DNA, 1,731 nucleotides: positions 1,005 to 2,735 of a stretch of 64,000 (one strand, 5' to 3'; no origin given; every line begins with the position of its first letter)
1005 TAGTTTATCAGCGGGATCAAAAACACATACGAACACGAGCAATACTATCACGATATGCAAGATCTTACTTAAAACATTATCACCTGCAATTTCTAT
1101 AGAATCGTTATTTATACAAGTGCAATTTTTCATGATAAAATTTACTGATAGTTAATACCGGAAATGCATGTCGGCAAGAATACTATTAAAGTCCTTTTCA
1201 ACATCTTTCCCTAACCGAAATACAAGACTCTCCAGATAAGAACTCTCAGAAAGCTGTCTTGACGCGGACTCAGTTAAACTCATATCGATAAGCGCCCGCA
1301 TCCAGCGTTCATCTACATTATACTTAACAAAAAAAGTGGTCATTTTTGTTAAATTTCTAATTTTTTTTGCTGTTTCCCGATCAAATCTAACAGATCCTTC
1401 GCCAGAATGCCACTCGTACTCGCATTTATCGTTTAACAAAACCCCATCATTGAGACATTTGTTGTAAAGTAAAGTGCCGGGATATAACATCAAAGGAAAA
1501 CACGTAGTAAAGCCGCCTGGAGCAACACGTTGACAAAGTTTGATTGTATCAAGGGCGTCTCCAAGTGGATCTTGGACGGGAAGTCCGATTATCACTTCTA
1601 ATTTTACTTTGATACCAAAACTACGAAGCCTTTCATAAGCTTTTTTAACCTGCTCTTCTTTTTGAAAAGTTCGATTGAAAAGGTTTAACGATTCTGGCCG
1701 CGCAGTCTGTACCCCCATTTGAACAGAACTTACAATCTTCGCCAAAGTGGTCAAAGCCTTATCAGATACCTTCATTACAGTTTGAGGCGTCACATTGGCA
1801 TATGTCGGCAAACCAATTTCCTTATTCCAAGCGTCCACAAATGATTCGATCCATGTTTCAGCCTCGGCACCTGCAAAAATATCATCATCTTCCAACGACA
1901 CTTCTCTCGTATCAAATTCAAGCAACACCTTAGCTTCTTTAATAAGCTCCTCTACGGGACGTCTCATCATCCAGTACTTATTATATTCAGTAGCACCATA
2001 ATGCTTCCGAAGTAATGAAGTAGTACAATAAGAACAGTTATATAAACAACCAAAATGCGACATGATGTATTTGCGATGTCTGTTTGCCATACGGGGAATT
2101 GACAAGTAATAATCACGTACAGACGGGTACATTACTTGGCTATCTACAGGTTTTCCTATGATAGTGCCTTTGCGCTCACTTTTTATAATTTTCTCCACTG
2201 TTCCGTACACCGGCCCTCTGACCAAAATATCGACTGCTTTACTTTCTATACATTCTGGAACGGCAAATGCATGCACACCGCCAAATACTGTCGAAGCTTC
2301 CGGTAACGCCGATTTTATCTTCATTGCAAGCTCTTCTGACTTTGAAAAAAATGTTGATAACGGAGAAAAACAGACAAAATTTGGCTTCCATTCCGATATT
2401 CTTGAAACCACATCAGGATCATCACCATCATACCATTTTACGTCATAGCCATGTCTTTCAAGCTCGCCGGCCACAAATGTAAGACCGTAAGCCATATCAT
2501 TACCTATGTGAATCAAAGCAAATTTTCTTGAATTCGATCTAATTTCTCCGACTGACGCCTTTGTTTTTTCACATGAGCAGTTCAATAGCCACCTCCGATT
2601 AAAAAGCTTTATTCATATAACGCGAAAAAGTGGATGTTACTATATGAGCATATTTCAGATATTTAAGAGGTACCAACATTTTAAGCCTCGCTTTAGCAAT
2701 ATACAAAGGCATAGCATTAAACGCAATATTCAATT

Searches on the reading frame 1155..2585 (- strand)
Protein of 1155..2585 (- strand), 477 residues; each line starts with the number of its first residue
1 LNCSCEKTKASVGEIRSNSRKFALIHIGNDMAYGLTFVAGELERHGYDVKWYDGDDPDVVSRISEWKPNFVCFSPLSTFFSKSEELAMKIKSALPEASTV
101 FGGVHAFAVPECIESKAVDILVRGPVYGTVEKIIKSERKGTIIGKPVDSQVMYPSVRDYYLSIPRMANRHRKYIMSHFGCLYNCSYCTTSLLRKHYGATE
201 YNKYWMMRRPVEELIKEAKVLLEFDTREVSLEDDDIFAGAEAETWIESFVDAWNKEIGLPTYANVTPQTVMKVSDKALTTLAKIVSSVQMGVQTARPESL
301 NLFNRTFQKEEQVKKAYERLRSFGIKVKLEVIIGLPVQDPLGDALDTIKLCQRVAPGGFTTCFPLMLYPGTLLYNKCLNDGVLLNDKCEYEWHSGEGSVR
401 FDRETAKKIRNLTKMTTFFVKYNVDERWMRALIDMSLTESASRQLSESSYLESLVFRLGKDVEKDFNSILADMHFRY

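Call 11: search_protein_families(library=pfam, proteins=[window:1155-2585:-], max_evalue=0.0001)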
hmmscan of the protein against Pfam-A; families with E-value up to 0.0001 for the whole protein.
window:1155-2585:- (477 aa): 2 families
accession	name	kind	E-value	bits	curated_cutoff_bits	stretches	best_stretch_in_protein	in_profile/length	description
PF04055.27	Radical_SAM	-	4.1e-11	43.8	29.5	1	178-338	5-154/166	Radical SAM superfamily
PF02310.24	B12-binding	-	5.9e-11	42.7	32.1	1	33-132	15-119/121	B12 binding domain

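Call 49: search_protein_families(library=ncbifam, proteins=[window:1155-2585:-], max_evalue=1e-10)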
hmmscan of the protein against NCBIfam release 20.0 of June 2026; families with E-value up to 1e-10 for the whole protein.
window:1155-2585:- (477 aa): 1 family
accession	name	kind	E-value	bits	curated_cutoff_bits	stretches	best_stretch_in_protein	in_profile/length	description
TIGR04013.1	B12_SAM_MJ_1487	hypoth_equivalog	1.3e-17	63.7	251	1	29-375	7-355/382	TIGR04013 family B12-binding domain/radical SAM domain-containing protein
